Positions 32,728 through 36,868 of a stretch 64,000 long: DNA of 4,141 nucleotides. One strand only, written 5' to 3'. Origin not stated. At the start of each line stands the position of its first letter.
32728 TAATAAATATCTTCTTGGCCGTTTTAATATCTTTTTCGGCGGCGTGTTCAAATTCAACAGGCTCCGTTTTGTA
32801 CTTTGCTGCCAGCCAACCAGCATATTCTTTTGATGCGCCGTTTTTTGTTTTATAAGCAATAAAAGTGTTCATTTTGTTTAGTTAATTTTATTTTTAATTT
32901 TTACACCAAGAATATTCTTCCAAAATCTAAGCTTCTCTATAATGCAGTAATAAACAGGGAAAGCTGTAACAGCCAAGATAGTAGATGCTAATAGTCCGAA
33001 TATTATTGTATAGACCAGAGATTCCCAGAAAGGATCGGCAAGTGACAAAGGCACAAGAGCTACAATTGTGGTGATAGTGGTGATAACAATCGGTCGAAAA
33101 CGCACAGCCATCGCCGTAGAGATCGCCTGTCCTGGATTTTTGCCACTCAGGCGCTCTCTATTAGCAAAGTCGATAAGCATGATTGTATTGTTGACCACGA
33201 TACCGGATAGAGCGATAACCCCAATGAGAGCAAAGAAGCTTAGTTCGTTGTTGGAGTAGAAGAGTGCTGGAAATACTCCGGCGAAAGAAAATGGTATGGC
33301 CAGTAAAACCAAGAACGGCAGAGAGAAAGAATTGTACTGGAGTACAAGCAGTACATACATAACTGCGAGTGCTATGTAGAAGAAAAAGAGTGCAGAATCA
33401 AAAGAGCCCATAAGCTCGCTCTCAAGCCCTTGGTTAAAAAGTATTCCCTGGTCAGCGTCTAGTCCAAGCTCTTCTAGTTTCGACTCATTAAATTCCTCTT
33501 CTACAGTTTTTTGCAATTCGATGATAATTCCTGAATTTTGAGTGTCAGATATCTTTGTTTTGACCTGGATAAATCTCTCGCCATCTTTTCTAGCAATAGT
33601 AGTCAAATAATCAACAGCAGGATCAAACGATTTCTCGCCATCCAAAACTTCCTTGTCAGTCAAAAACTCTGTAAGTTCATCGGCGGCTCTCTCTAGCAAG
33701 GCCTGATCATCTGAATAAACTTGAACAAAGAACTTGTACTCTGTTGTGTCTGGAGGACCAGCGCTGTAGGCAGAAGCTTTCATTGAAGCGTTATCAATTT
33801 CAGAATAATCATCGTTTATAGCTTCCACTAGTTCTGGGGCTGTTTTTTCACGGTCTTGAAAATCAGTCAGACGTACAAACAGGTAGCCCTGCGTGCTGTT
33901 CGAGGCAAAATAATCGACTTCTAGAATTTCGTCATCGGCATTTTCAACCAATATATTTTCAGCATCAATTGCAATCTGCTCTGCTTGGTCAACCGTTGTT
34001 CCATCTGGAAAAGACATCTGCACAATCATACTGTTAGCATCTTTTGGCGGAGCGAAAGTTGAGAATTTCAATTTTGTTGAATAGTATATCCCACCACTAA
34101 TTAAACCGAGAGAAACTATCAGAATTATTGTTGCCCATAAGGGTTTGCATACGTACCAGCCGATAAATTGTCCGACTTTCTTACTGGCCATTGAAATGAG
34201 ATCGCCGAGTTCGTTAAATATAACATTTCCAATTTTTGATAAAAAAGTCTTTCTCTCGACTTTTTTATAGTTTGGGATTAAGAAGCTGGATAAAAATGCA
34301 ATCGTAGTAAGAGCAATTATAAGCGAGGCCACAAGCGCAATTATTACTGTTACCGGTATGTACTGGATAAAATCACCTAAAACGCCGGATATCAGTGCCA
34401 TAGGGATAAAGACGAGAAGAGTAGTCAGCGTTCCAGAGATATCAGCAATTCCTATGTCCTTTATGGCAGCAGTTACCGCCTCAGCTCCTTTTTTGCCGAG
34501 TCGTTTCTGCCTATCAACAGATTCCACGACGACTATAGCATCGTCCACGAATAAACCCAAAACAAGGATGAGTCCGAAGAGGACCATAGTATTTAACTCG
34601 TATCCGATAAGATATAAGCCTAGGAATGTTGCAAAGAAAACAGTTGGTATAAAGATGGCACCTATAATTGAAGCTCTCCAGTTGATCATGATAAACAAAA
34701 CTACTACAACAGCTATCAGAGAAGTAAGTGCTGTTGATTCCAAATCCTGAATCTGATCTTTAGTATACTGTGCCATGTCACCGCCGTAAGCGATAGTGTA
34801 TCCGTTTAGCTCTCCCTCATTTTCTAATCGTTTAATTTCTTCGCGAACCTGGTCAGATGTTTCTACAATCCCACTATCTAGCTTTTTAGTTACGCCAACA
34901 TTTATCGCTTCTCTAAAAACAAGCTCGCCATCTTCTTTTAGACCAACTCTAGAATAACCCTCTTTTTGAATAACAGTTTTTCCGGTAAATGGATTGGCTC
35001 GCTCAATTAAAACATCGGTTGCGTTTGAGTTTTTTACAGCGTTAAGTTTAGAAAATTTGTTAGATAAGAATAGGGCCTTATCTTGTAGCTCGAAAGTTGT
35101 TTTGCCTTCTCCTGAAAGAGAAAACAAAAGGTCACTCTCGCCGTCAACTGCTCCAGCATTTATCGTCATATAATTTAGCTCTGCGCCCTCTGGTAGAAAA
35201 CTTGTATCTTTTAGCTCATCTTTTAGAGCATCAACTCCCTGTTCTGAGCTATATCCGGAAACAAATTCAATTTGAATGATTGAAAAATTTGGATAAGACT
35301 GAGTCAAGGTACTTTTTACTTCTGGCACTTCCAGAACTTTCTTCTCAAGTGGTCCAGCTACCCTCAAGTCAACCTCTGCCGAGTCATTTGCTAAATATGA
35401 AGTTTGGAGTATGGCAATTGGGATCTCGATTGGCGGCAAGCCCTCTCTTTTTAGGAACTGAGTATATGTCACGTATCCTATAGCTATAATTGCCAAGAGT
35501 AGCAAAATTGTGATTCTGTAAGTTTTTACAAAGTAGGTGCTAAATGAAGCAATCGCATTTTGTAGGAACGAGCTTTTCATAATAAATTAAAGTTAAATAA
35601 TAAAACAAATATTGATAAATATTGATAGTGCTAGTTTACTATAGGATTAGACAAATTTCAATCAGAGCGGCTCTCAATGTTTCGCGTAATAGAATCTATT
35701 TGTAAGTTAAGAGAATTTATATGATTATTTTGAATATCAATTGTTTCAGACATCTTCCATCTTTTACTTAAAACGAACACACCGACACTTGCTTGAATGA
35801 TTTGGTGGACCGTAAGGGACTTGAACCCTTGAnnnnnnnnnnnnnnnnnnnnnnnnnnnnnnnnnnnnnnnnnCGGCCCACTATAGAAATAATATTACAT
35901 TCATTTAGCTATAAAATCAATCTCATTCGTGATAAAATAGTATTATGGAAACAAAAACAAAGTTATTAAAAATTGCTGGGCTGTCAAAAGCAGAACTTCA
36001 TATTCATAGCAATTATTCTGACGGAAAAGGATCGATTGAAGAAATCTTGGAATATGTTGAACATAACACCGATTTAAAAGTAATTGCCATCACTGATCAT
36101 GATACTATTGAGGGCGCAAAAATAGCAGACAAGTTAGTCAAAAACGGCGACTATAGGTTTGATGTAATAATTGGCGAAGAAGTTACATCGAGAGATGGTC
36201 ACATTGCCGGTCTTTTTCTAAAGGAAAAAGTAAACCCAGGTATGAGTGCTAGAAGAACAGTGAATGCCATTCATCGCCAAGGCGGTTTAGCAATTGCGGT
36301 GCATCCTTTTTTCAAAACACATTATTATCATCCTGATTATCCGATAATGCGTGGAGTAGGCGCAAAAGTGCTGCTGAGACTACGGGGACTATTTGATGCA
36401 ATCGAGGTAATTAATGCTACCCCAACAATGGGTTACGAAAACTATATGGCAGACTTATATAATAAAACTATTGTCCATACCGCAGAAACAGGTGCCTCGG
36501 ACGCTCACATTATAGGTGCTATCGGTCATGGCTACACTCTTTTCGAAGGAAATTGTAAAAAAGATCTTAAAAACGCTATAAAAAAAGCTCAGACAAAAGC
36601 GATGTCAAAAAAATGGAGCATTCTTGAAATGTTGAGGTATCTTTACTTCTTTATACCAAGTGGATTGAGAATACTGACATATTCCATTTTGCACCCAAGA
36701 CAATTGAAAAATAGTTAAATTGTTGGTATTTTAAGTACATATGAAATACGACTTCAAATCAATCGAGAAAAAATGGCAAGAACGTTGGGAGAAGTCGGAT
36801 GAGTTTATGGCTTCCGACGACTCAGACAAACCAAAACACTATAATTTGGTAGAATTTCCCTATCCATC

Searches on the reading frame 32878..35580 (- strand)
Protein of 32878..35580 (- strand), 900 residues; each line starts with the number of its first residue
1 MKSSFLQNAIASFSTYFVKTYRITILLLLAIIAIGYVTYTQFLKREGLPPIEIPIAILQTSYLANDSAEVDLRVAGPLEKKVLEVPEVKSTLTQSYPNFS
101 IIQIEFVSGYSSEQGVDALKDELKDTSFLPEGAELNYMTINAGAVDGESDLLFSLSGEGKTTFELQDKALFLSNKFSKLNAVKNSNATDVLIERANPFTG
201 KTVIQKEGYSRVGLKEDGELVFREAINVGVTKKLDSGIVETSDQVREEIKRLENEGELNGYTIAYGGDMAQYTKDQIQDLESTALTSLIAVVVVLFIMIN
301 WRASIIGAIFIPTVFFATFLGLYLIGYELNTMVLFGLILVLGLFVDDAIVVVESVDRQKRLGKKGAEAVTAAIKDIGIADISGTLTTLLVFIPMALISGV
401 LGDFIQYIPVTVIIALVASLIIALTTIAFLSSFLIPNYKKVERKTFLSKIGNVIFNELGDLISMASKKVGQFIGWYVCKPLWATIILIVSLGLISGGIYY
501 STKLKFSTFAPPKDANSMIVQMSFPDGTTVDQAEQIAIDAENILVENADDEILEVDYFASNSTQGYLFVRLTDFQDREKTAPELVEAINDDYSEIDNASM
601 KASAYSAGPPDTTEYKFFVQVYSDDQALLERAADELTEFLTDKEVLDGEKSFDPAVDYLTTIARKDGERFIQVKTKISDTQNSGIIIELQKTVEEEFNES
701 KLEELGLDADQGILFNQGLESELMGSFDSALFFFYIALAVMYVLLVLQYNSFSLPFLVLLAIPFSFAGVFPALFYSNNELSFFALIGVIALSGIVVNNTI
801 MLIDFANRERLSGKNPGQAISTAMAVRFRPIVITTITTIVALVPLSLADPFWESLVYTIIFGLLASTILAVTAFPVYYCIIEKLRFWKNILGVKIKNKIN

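Call 68: search_protein_families(library=pfam, proteins=[window:32878-35580:-])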
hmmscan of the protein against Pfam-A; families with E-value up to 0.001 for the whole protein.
window:32878-35580:- (900 aa): 3 families
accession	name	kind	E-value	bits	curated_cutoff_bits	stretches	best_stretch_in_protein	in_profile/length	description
PF00873.25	ACR_tran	-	1.4e-101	341.3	28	3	223-698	277-744/1021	AcrB/AcrD/AcrF family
PF03176.21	MMPL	-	1.5e-06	27.9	20.5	1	734-875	149-296/333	MMPL family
PF02355.23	SecD_SecF_C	-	5.4e-05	23.1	20.5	0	285-430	38-186/189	Protein export membrane protein SecD/SecF, C-terminal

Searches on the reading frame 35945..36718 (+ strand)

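Call 68: search_protein_families(library=pfam, proteins=[window:35945-36718:+])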
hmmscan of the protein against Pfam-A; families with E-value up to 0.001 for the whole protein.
window:35945-36718:+ (257 aa): 2 families
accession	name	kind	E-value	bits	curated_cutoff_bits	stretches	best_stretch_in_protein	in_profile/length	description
PF13263.12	PHP_C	-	2e-08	34.1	21.3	1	180-217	17-56/56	PHP-associated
PF02811.25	PHP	-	3.9e-08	34.2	26.4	1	17-110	1-93/164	PHP domain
